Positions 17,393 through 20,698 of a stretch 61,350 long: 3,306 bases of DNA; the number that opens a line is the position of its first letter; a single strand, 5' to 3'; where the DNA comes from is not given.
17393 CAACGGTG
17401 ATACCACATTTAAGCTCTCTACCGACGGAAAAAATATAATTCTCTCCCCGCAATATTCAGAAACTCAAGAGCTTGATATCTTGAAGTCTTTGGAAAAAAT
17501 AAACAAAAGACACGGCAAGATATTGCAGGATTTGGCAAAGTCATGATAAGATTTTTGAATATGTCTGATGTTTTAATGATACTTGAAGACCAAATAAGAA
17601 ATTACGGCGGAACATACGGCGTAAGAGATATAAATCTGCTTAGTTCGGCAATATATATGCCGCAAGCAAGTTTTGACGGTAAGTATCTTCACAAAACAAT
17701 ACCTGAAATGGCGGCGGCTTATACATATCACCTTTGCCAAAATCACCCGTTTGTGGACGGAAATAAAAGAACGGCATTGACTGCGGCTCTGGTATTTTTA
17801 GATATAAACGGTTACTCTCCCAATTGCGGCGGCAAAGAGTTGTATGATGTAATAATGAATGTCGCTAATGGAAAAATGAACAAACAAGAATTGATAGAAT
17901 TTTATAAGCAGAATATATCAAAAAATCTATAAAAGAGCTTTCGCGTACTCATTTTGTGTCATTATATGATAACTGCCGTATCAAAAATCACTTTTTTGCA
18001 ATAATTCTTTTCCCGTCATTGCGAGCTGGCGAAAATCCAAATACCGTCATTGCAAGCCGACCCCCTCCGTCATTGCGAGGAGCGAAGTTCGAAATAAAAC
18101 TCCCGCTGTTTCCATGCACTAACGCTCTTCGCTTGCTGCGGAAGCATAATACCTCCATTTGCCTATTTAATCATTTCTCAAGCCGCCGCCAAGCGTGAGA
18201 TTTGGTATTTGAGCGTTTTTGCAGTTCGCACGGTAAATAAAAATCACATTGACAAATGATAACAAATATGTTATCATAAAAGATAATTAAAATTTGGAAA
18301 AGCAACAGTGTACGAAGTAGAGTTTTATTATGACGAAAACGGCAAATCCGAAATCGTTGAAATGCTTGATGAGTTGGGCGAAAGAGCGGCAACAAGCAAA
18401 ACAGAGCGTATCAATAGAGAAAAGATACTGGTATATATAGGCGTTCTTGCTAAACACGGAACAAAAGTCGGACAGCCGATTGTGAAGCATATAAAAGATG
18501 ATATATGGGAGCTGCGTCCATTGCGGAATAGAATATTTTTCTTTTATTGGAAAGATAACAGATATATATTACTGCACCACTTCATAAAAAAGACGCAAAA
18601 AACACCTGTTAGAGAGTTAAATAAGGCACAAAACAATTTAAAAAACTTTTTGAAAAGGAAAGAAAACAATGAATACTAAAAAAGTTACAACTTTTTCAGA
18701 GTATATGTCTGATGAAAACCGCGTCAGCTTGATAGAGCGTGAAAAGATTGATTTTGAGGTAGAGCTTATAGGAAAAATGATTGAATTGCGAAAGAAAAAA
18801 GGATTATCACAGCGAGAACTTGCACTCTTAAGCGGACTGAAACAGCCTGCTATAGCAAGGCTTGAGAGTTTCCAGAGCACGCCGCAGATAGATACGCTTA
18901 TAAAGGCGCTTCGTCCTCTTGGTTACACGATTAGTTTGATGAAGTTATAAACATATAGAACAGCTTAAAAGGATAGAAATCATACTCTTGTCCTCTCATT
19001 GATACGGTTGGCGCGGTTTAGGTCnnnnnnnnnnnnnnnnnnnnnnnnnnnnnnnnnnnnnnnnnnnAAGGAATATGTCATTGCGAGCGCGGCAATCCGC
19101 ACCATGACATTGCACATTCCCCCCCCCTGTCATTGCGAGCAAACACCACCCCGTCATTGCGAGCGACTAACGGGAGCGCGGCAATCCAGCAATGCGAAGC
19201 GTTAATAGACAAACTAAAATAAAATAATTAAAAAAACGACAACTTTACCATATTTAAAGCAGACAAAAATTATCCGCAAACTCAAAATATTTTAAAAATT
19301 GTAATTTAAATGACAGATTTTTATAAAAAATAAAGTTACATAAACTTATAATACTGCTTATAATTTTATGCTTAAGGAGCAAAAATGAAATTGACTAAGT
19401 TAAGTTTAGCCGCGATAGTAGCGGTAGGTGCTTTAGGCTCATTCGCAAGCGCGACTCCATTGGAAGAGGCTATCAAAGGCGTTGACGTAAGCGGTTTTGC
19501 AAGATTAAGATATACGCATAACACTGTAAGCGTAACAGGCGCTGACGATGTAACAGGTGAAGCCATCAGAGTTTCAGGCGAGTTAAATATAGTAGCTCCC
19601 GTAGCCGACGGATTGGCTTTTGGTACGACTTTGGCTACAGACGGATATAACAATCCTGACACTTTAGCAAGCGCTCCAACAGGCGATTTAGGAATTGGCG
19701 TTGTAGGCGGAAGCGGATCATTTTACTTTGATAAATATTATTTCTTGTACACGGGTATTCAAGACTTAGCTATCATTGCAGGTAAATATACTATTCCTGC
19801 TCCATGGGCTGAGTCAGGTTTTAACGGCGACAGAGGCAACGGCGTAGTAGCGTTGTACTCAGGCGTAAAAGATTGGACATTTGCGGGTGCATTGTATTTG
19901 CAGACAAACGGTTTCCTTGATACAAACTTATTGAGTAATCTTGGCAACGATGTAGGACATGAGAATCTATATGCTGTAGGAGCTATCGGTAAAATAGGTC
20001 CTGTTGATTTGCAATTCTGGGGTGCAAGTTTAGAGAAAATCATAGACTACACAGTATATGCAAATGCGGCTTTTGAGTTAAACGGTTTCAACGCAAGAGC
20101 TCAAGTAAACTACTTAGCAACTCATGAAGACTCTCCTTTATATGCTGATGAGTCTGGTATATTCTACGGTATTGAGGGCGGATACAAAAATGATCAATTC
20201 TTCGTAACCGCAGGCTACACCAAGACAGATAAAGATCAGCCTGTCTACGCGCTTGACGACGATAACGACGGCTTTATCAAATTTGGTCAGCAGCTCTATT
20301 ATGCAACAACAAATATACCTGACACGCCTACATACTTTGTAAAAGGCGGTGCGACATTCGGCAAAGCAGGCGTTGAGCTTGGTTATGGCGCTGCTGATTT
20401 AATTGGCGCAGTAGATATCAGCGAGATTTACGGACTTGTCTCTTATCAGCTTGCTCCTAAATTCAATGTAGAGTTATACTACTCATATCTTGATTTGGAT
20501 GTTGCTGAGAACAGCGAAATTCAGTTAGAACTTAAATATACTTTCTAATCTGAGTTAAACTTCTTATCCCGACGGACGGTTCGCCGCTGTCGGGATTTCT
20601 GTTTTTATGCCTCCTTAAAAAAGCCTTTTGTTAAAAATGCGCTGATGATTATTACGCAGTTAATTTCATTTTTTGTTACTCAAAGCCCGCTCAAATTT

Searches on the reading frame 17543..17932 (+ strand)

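Call 112: search_protein_families(library=pfam, proteins=[window:17543-17932:+], max_evalue=0.00001)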
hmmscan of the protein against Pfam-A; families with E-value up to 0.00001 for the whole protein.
window:17543-17932:+ (129 aa): 1 family
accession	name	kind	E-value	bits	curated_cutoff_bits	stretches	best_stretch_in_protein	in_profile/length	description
PF02661.23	Fic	-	6.7e-17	62.6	24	1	5-86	2-93/93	Fic/DOC family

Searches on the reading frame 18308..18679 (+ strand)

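Call 112: search_protein_families(library=pfam, proteins=[window:18308-18679:+], max_evalue=0.00001)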
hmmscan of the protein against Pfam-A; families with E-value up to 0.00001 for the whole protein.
window:18308-18679:+ (123 aa): 1 family
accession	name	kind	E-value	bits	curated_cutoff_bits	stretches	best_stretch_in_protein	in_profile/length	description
PF05973.20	Gp49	-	1.8e-20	73.2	23.9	1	35-112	9-90/90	Phage derived protein Gp49-like (DUF891)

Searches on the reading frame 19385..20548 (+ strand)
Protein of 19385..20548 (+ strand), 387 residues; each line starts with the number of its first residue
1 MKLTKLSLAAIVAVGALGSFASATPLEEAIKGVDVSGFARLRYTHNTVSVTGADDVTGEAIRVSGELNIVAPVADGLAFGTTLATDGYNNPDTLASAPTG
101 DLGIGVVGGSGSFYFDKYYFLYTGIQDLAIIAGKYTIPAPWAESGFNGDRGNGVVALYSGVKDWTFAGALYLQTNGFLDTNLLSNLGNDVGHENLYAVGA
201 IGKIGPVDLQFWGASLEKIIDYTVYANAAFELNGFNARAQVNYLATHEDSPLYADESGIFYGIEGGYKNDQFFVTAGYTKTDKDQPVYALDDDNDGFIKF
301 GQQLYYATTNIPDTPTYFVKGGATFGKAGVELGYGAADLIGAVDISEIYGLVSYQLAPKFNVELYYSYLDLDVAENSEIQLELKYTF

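Call 112: search_protein_families(library=pfam, proteins=[window:19385-20548:+], max_evalue=0.00001)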
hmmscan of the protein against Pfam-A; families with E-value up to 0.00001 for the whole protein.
window:19385-20548:+ (387 aa): 1 family
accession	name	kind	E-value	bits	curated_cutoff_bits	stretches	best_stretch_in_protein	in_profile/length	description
PF05538.17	Campylo_MOMP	-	1.2e-35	123.8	29.6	1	1-374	1-401/421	Campylobacter major outer membrane protein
